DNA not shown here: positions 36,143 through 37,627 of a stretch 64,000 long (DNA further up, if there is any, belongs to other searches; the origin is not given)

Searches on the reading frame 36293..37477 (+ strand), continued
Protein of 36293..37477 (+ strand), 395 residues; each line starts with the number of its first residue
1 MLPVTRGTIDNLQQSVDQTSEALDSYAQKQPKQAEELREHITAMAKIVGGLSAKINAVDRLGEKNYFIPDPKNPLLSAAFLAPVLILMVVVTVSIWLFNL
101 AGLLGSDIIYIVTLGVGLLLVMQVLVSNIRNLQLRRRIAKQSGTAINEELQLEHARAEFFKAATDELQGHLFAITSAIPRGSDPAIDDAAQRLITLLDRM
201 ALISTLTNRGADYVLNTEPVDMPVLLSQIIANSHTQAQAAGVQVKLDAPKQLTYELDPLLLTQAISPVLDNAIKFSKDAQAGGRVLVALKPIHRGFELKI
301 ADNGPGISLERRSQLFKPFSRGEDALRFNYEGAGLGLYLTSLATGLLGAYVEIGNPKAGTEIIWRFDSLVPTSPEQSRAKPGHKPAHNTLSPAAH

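Call 27: find_related_loci(query=A1, collection=genome_contigs, flank=8000)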
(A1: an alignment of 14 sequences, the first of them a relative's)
Query A1 (395 aa) in genome_contigs; peptide patterns used: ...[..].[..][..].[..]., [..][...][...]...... (x = any residue, [..] = any of these).
147 stretches matched a pattern; 89 encode a relative of the query (tblastn E <= 1e-3); the best 80 are kept; 80 distinct loci.
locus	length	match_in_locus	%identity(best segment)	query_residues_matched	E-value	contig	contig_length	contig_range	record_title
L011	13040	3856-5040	83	1-394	0e+0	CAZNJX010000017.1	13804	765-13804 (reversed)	MAG TPA_asm: uncultured Candidatus Saccharibacteria bacterium isolate binchicken_co105_421 genome assembly, contig: NODE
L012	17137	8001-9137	70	9-386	2e-171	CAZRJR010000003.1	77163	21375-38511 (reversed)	MAG TPA_asm: uncultured Candidatus Saccharibacteria bacterium isolate SRP173033_co2_82 genome assembly, contig: NODE_100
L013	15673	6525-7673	61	9-394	5e-153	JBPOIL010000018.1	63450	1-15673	MAG: Patescibacteria group bacterium isolate MAG_140 c_000000550169, whole genome shotgun sequence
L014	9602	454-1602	61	9-389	8e-152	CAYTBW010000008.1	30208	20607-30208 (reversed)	MAG TPA_asm: uncultured Candidatus Saccharibacteria bacterium isolate SRP285395_co2_395 genome assembly, contig: NODE_24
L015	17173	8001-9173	56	4-395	1e-138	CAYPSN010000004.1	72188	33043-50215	MAG TPA_asm: uncultured Candidatus Saccharibacteria bacterium isolate SRP133034_co1_64 genome assembly, contig: NODE_168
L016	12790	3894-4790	31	70-362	3e-36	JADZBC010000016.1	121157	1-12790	MAG: bacterium isolate SJ655 c_000001818441, whole genome shotgun sequence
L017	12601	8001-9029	25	31-379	3e-30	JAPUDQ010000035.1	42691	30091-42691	MAG: Candidatus Saccharibacteria bacterium isolate labscale reactor_MAG3 NODE_664_length_42691_cov_8.017239, whole genom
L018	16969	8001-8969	28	37-359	2e-29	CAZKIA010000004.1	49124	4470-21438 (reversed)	MAG TPA_asm: uncultured Candidatus Saccharibacteria bacterium isolate SRP285395_co1_3 genome assembly, contig: NODE_876_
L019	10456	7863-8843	28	40-359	2e-31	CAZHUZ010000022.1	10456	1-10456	MAG TPA_asm: uncultured Candidatus Saccharibacteria bacterium isolate SRP285395_co1_275 genome assembly, contig: NODE_10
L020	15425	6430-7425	27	39-362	1e-28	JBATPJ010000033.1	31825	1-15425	MAG: Candidatus Saccharimonadales bacterium isolate MFD10525_ilm_asm_bin12 k127_75981, whole genome shotgun sequence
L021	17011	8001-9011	28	32-367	6e-28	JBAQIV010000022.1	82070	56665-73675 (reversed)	MAG: Candidatus Saccharimonadales bacterium isolate MFD10512_ilm_asm_bin23 k127_293656, whole genome shotgun sequence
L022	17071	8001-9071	26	21-377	4e-26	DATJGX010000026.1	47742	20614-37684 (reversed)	MAG TPA_asm: Patescibacteria group bacterium isolate SMAG_U15497 k141_5243764, whole genome shotgun sequence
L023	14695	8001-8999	27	39-363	3e-25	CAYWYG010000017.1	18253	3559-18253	MAG TPA_asm: uncultured Candidatus Saccharibacteria bacterium isolate SRP135725_co1_630 genome assembly, contig: NODE_39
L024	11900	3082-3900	31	103-373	4e-25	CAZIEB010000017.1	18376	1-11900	MAG TPA_asm: uncultured Candidatus Saccharibacteria bacterium isolate SRP286056_co1_150 genome assembly, contig: NODE_36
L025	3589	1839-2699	28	75-363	9e-25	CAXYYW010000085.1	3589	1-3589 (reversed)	MAG: uncultured bacterium isolate ERR13599001_concoct_77 genome assembly, contig: ERZ24875814.9857, whole genome shotgun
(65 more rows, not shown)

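Call 32: find_homologous_proteins(query=P0016, max_evalue=1e-10)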
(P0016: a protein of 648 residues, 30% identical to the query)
Query P0016 (648 aa): 149 proteins with E <= 1e-10 among 8000 candidates; the best 120 are listed.
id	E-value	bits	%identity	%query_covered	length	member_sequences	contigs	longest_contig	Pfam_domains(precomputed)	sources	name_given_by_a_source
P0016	0.0e+0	1436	100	100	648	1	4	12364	PF02518.32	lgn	-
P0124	1.3e-281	954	68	94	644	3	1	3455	PF02518.32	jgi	-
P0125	1.4e-259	881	60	97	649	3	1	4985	PF02518.32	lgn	-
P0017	1.1e-253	862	59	99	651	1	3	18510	PF02518.32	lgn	-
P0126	1.2e-250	852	61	96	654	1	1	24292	PF02518.32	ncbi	ncbi:MAG: ATP-binding protein [Candidatus Saccharimonadales bacterium]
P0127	9.2e-250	849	60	98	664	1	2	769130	PF02518.32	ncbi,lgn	-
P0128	3.9e-249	847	60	98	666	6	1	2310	PF02518.32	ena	-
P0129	1.3e-247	842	59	98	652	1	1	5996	PF02518.32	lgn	-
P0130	2.2e-247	841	59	97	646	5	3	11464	PF02518.32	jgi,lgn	jgi:signal transduction histidine kinase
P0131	3.0e-246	837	59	99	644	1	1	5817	PF02518.32,PF00512.32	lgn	-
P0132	1.4e-245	835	58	98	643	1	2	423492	PF02518.32,PF00512.32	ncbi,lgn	-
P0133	2.5e-245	834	59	98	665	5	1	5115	PF02518.32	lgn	-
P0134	7.9e-245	832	57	98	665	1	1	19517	PF02518.32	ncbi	-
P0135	4.1e-244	830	58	99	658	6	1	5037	PF02518.32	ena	-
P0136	1.2e-240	818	59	98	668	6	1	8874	PF02518.32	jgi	jgi:signal transduction histidine kinase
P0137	6.8e-238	809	57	94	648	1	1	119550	PF02518.32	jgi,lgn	jgi:signal transduction histidine kinase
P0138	8.3e-234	796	54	98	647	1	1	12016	PF02518.32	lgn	-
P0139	1.6e-232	792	54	99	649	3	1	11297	PF02518.32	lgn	-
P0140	3.9e-228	777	56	97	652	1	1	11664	PF02518.32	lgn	-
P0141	2.2e-221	755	53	94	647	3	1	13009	PF02518.32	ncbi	-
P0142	1.8e-210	719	52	94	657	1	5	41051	PF02518.32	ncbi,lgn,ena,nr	ncbi:hypothetical protein KA093_03275 [Candidatus Saccharibacteria bacterium]|nr:hypothetical protei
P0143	1.9e-210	719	51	98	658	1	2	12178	PF02518.32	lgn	-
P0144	1.1e-209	716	53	94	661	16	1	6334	PF02518.32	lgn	-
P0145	4.1e-207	708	52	97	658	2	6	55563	PF02518.32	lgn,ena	-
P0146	1.4e-205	703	52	95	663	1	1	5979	PF02518.32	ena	-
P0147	2.3e-205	702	50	97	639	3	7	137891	PF02518.32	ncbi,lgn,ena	-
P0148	4.2e-205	701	52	99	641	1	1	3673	PF02518.32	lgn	-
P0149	1.1e-203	696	52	94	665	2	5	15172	PF02518.32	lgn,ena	-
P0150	8.2e-203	694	51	96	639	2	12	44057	PF02518.32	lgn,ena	-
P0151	5.7e-202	691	51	98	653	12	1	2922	PF02518.32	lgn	-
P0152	1.6e-201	689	52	95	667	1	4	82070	PF02518.32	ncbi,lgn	ncbi:MAG: ATP-binding protein [Candidatus Saccharimonadales bacterium]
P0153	1.8e-197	676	51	94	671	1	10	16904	PF02518.32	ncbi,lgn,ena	-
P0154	1.5e-194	666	48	95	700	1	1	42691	PF02518.32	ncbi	-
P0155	4.7e-194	665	48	99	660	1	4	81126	PF02518.32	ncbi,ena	-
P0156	1.0e-191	657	49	98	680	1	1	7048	PF02518.32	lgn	-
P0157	2.1e-190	653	49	99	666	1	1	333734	PF02518.32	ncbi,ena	-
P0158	2.4e-190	652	47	99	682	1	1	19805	PF02518.32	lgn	-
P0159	5.2e-189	648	48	97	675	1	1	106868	PF02518.32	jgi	jgi:signal transduction histidine kinase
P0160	2.9e-187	642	46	96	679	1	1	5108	PF02518.32,PF00512.32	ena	-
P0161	3.1e-186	639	48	98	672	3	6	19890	PF02518.32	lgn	-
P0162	6.4e-186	638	49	70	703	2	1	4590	PF02518.32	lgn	-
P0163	7.4e-186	638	49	96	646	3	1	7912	PF02518.32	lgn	-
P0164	9.2e-186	637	49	96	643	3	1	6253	PF02518.32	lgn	-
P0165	5.5e-184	631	49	92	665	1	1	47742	PF02518.32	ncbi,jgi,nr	ncbi:MAG TPA: ATP-binding protein [Patescibacteria group bacterium]|jgi:signal transduction histidin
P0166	4.2e-183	628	42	95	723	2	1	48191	PF02518.32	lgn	-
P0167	6.0e-183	628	50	95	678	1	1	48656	PF02518.32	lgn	-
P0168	1.4e-182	627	46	98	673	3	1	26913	PF02518.32,PF00512.32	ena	-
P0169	1.5e-182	627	48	95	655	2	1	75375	PF02518.32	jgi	jgi:signal transduction histidine kinase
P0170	4.0e-182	625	47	93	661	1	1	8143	PF02518.32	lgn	-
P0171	5.0e-182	625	48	96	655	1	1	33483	PF02518.32,PF00512.32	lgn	-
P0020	5.3e-181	622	47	94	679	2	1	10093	PF02518.32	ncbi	-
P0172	8.6e-181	621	46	98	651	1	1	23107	PF02518.32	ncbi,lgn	-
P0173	9.4e-181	621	47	96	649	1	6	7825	PF02518.32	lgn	-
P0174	1.1e-180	620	48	92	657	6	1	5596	PF02518.32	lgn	-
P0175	1.6e-180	620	46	98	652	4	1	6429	PF02518.32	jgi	jgi:signal transduction histidine kinase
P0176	2.0e-180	620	45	98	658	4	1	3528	PF02518.32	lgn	-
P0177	2.0e-180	620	46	97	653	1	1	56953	PF02518.32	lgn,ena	-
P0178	2.8e-180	619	44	98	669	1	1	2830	PF02518.32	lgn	-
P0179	5.1e-180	618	45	96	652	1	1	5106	PF02518.32,PF00512.32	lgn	-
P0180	7.4e-180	618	47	92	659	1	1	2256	PF02518.32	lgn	-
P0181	1.6e-179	617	49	92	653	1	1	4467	PF02518.32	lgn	-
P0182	3.6e-179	615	45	99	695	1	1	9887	PF02518.32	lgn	-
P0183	4.1e-179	615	47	100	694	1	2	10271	PF02518.32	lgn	-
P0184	8.4e-179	614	48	92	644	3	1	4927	PF02518.32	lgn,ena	-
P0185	1.1e-178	614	46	93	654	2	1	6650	PF02518.32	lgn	-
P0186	1.9e-178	613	48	97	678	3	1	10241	PF02518.32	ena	-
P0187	2.2e-178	613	46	98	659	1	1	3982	PF02518.32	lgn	-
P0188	4.4e-178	612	46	98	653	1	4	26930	PF02518.32,PF00512.32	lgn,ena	-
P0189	5.5e-178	612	47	95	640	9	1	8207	PF02518.32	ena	-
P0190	5.9e-178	611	46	96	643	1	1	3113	PF02518.32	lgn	-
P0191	6.6e-178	611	47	94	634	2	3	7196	PF02518.32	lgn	-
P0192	8.3e-178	611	49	92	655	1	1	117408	PF02518.32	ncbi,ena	-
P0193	1.6e-177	610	45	97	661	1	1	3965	PF02518.32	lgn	-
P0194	4.2e-177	609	46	94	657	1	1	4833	PF02518.32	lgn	-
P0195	5.6e-177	608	46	97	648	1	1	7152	PF02518.32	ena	-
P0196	9.1e-177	608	46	94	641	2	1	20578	PF02518.32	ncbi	-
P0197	1.1e-176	607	46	96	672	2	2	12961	PF02518.32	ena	-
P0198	4.2e-176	605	46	98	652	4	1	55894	PF02518.32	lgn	-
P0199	6.8e-176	605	46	95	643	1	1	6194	PF02518.32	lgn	-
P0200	7.6e-176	604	47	100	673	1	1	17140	PF02518.32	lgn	-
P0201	1.2e-175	604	45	94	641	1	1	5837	PF02518.32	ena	-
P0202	1.7e-175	603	45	96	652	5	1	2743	PF02518.32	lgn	-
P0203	2.3e-175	603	45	92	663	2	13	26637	PF02518.32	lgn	-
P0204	2.7e-175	603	47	96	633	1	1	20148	PF02518.32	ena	-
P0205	5.9e-175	602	45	96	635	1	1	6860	PF02518.32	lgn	-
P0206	8.0e-175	601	45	97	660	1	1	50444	PF02518.32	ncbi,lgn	-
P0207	2.4e-174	599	46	97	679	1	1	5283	PF02518.32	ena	-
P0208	4.1e-174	599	46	98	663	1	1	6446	PF02518.32,PF00512.32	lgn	-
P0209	4.2e-173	595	45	97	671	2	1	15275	PF02518.32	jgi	-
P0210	1.4e-172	594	46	98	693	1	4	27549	PF02518.32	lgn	-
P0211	1.8e-172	593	45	99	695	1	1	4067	PF02518.32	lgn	-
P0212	5.1e-172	592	45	96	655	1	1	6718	PF02518.32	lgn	-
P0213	1.4e-171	590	48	92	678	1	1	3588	PF02518.32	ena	-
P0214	1.5e-171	590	45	93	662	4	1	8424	PF02518.32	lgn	-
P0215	1.9e-170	587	47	98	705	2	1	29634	PF02518.32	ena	-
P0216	1.2e-169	584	46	96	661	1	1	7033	PF02518.32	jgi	jgi:signal transduction histidine kinase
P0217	1.7e-168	580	45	92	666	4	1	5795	PF02518.32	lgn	-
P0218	1.9e-166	573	46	92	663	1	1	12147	PF02518.32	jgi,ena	-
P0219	2.6e-166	573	44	92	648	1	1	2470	PF02518.32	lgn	-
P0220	3.7e-166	572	49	87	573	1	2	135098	PF02518.32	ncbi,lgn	-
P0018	1.1e-164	568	44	92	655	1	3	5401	PF02518.32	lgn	-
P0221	1.8e-164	567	45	98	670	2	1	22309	PF02518.32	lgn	-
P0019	2.6e-164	566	44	94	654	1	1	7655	PF02518.32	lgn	-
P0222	3.3e-163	563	43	98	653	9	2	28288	PF02518.32,PF00512.32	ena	-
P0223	1.0e-162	561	45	93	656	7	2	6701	PF02518.32,PF00512.32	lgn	-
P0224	1.4e-161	557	41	98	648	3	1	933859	PF02518.32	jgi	jgi:signal transduction histidine kinase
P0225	1.2e-160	554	44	98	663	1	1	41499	PF02518.32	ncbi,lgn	-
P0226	1.6e-158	547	44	92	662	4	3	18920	PF02518.32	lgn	-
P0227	3.6e-156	539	43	97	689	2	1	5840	PF02518.32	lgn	-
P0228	3.4e-155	536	41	98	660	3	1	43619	PF02518.32,PF00512.32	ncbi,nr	ncbi:hypothetical protein EOM57_00875 [Candidatus Saccharibacteria bacterium]|nr:hypothetical protei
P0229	2.8e-149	517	42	92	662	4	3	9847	PF02518.32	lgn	-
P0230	8.5e-143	495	58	61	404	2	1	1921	PF02518.32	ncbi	-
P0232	1.7e-139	484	40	98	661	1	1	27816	PF02518.32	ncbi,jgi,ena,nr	ncbi:ATP-binding protein [Candidatus Saccharibacteria bacterium]|nr:ATP-binding protein [Candidatus 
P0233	4.8e-136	473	40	92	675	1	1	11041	PF02518.32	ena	-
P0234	4.6e-134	466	53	64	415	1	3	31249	PF02518.32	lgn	-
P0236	1.4e-130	455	41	92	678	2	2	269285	PF02518.32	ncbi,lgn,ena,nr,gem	ncbi:ATP-binding protein [Candidatus Saccharibacteria bacterium]|nr:ATP-binding protein [Candidatus 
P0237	1.8e-123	432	43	80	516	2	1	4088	PF02518.32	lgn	-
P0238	6.6e-123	430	38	92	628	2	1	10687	PF02518.32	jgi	jgi:signal transduction histidine kinase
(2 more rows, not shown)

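Call 34: search_protein_families(library=pfam, proteins=[P0016, P0020, L016:3003-4841:+, P0132, P0228], max_evalue=1)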
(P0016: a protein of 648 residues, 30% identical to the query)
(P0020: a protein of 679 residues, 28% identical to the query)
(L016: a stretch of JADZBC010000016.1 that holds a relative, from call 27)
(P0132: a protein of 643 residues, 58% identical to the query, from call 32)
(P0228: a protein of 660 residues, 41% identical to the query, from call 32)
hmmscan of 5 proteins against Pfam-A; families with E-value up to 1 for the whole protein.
P0016 (648 aa): 5 families
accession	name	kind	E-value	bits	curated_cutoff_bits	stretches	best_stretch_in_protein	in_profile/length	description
PF02518.31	HATPase_c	-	2.7e-20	73.3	26.4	1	535-643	3-109/111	Histidine kinase-, DNA gyrase B-, and HSP90-like ATPase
PF00512.31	HisKA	-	0.00066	20.1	26.9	1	270-318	1-51/66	His Kinase A (phospho-acceptor) domain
PF17296.8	ArenaCapSnatch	-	0.013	15.4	27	1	498-583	7-82/172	Arenavirus cap snatching domain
PF11084.13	DUF2621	-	0.18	12.2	27.7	1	387-447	9-69/139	Protein of unknown function (DUF2621)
PF13589.12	HATPase_c_3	-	0.2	12.1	25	1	539-591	4-55/137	Histidine kinase-, DNA gyrase B-, and HSP90-like ATPase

P0020 (679 aa): 4 families
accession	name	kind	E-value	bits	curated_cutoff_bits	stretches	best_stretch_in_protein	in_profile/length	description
PF02518.31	HATPase_c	-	2.7e-15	57.2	26.4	1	576-675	9-106/111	Histidine kinase-, DNA gyrase B-, and HSP90-like ATPase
PF00512.31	HisKA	-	0.00015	22.2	26.9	1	307-338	2-32/66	His Kinase A (phospho-acceptor) domain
PF05251.17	Ost5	-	0.03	15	27.4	1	256-298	4-46/73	Oligosaccharyltransferase subunit 5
PF08868.15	YugN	-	0.27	11.7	25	1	315-358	48-90/130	YugN-like family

L016:3003-4841:+ (613 aa): 8 families
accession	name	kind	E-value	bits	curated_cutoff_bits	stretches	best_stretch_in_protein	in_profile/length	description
PF02518.31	HATPase_c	-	1.9e-23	83.5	26.4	1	492-601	2-108/111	Histidine kinase-, DNA gyrase B-, and HSP90-like ATPase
PF00512.31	HisKA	-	0.00024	21.5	26.9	1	231-286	2-59/66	His Kinase A (phospho-acceptor) domain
PF08641.17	Mis14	-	0.0019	19.1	24.9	1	387-470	39-122/133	Kinetochore protein Mis14 like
PF13589.12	HATPase_c_3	-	0.022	15.2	25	1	497-552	4-57/137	Histidine kinase-, DNA gyrase B-, and HSP90-like ATPase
PF20990.2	DUF2207_C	-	0.024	14.8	33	1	214-355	57-185/247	Predicted membrane protein (DUF2207) C-terminal domain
PF24319.2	DUF7491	-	0.11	13.1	30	1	356-405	38-87/90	Coiled-coil region of unknown function (DUF7491)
PF23129.1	DotZ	-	0.16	11.9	27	1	223-292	100-165/293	DotZ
PF10066.14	DUF2304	-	0.73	10.6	25.5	0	312-377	36-101/106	Uncharacterized conserved protein (DUF2304)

P0132 (643 aa): 4 families
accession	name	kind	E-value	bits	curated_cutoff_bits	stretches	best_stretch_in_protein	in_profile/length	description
PF02518.31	HATPase_c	-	7e-21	75.2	26.4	1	532-638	3-107/111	Histidine kinase-, DNA gyrase B-, and HSP90-like ATPase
PF00512.31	HisKA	-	1.8e-05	25.1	26.9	1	269-325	1-61/66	His Kinase A (phospho-acceptor) domain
PF13589.12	HATPase_c_3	-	0.00069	20.1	25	1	536-588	4-55/137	Histidine kinase-, DNA gyrase B-, and HSP90-like ATPase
PF12794.12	MscS_TM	-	0.08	12.3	28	1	342-419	187-264/339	Mechanosensitive ion channel inner membrane domain 1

P0228 (660 aa): 5 families
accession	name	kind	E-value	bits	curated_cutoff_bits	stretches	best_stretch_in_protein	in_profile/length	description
PF02518.31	HATPase_c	-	1.4e-18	67.8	26.4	1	552-656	7-109/111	Histidine kinase-, DNA gyrase B-, and HSP90-like ATPase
PF00512.31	HisKA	-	5.6e-06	26.7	26.9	1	286-331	1-45/66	His Kinase A (phospho-acceptor) domain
PF13589.12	HATPase_c_3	-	0.00083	19.8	25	1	551-605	3-56/137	Histidine kinase-, DNA gyrase B-, and HSP90-like ATPase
PF02866.23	Ldh_1_C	-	0.11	12.9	22.6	1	295-341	125-171/174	lactate/malate dehydrogenase, alpha/beta C-terminal domain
PF02744.22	GalP_UDP_tr_C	-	0.19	11.9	29.2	1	275-333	23-81/165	Galactose-1-phosphate uridyl transferase, C-terminal domain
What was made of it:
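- On Pfam HisKA (PF00512) / class I histidine kinase phospho-acceptor domain: Fused relatives match positions 1-61 of 66 (call 34).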

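Call 45: predict_structure(alignment_id=A2)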
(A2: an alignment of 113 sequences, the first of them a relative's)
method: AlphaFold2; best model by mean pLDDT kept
length: 648 residues; sequences in the alignment: 113
mean_pLDDT: 84.6   pTM: 0.62
mean pLDDT of the five models: 84.6, 84.0, 82.3, 81.9, 81.8
residues with pLDDT >= 90: 289; 70-90: 278; 50-70: 50; < 50: 31
segments of 3 or more residues with pLDDT < 50: 28-38, 169-185
pLDDT, mean of each block of 10 residues (from residue 1): 66 85 60 43 84 86 89 87 91 94 94 94 91 90 87 88 73 41 54 85 89 83 76 78 84 89 88 89 95 98 98 98 95 90 72 81 80 80 77 82 86 91 91 94 98 97 96 93 86 93 97 96 94 94 93 91 78 70 84 56 76 91 91 87 66
secondary structure, 60 per line:
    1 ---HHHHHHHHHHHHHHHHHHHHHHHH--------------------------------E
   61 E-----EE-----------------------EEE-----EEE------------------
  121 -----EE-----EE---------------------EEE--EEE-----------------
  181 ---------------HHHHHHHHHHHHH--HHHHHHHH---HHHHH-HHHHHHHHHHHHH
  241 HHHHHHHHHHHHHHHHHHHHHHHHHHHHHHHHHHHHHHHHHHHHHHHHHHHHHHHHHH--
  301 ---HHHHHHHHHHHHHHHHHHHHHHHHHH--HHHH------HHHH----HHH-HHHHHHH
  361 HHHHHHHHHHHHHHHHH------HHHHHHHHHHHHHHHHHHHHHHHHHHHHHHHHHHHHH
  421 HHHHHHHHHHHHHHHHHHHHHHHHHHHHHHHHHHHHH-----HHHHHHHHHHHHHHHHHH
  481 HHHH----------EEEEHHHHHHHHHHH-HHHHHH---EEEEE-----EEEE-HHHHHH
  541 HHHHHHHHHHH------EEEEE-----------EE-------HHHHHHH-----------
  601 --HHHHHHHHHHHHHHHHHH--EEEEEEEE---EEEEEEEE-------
elements in order: H4-27 E92-94 E100-102 E156-158 E161-163 H196-208 H211-218 H222-226 H228-298 H304-329 H332-335 H342-345 H354-377 H384-457 H463-484 E495-498 H499-509 H511-516 E520-524 E530-533 H535-551 E558-562 H583-589 H603-620 E623-630 E634-641
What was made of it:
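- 36515..36679 (+): Transmembrane hairpin TM2-TM3 (aa 75-129). The same hairpin is present in fused P0016 (call 45).
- AF2 of fused P0016 (pLDDT 84.6) gives TM1+a1 as one long helix, then a2, TM2, TM3+DHp2 and CA (call 45).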

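Call 49: fold_search(model_id=the predicted structure, library=pdb)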
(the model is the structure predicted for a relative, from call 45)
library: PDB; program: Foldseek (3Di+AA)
matches with E <= 10: 431; with E <= 0.001: 297
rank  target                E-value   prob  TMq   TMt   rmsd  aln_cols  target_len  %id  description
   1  9a5d_A                5.9e-11  1.00  0.27  0.29   6.2       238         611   24  Integrative model of WALK-YYCH by crosslinking MS and deep learning (released 2024-09-18)
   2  6rh7_A                8.3e-11  1.00  0.25  0.62   8.3       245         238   23  Revisiting pH-gated conformational switch. Complex HK853 mutant H260A -RR468 mutant D53A pH 7.5 (released 2020-02-19)
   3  6rh0_B                1.3e-10  1.00  0.25  0.62   7.8       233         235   24  Revisiting pH-gated conformational switch. Complex HK853-RR468 pH 5.5 (released 2020-02-19)
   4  3dge_A                1.4e-10  1.00  0.25  0.63   7.0       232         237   22  Structure of a histidine kinase-response regulator complex reveals insights into Two-component signaling and a novel c (released 2009-07-07)
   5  6rgy_B                1.9e-10  1.00  0.25  0.61   7.7       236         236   22  Revisiting pH-gated conformational switch. Complex HK853-RR468 pH 7.5 (released 2020-02-19)
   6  6rh8_A                2.2e-10  1.00  0.25  0.63   7.7       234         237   24  Revisiting pH-gated conformational switch. Complex HK853 mutant H260A -RR468 mutant D53A pH 5.3 (released 2020-02-19)
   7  6rh7_B                3.3e-10  1.00  0.25  0.63   7.6       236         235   22  Revisiting pH-gated conformational switch. Complex HK853 mutant H260A -RR468 mutant D53A pH 7.5 (released 2020-02-19)
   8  5uht_A                3.8e-10  1.00  0.25  0.62   6.8       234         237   23  Structure of the Thermotoga maritima HK853-BeF3-RR468 complex at pH 5.0 (released 2017-12-27)
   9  6rh0_A                4.4e-10  1.00  0.25  0.63   7.6       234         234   22  Revisiting pH-gated conformational switch. Complex HK853-RR468 pH 5.5 (released 2020-02-19)
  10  6azr_A                4.6e-10  1.00  0.25  0.62   6.9       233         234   24  Crystal structure of the T264A HK853cp-BeF3-RR468 complex (released 2017-12-27)
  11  4q20_B                5.1e-10  1.00  0.23  0.62   9.7       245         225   17  Crystal structure of a C-terminal part of tyrosine kinase (DivL) from Caulobacter crescentus CB15 at 2.50 A resolution (released 2014-04-23)
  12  4q20_A                6.9e-10  1.00  0.25  0.63   7.9       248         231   16  Crystal structure of a C-terminal part of tyrosine kinase (DivL) from Caulobacter crescentus CB15 at 2.50 A resolution (released 2014-04-23)
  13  4jas_A                8.4e-10  1.00  0.24  0.60   9.3       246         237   22  Structural basis of a rationally rewired protein-protein interface (HK853mutant A268V, A271G, T275M, V294T and D297E a (released 2013-09-04)
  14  6rfv_A                9.2e-10  1.00  0.25  0.63   6.7       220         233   23  Revisiting pH-gated conformational switch. Complex HK853-RR468 pH 7 (released 2020-02-19)
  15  4zki_A                9.2e-10  1.00  0.26  0.65   6.2       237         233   19  The crystal structure of Histidine Kinase YycG with ADP (released 2016-05-04)
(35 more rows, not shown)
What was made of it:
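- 36680..36916 (+): Second, degenerate DHp hairpin (aa 130-208). The canonical His position is Asp165 (nt 36785-36787). Foldseek aligns this region plus the CA domain to the DHp+CA cores of HK853, WalK, DivL and RetS (call 49).
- Closest known: Canonical HisKA sensor kinases with solved cores. Same: The DHp2+CA fold of the family matches HK853, WalK, DivL and RetS (call 49).
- Its C-terminal ~235 aa match the HK853, WalK, DivL and RetS cores (E 6e-11, call 49).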

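Call 54: find_encoding_contigs(protein=P0004, flank=500, max_places=3)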
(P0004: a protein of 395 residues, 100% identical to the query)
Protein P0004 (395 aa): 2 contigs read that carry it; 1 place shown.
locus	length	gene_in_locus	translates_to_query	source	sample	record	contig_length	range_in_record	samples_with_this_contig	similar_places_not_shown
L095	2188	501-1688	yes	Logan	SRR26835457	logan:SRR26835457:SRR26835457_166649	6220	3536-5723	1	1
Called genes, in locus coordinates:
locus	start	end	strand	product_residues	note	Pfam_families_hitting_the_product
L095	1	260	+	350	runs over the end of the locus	PF01553:Acyltransferase (weak)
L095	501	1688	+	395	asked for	PF02518:HATPase_c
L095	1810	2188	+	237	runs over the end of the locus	PF00293:NUDIX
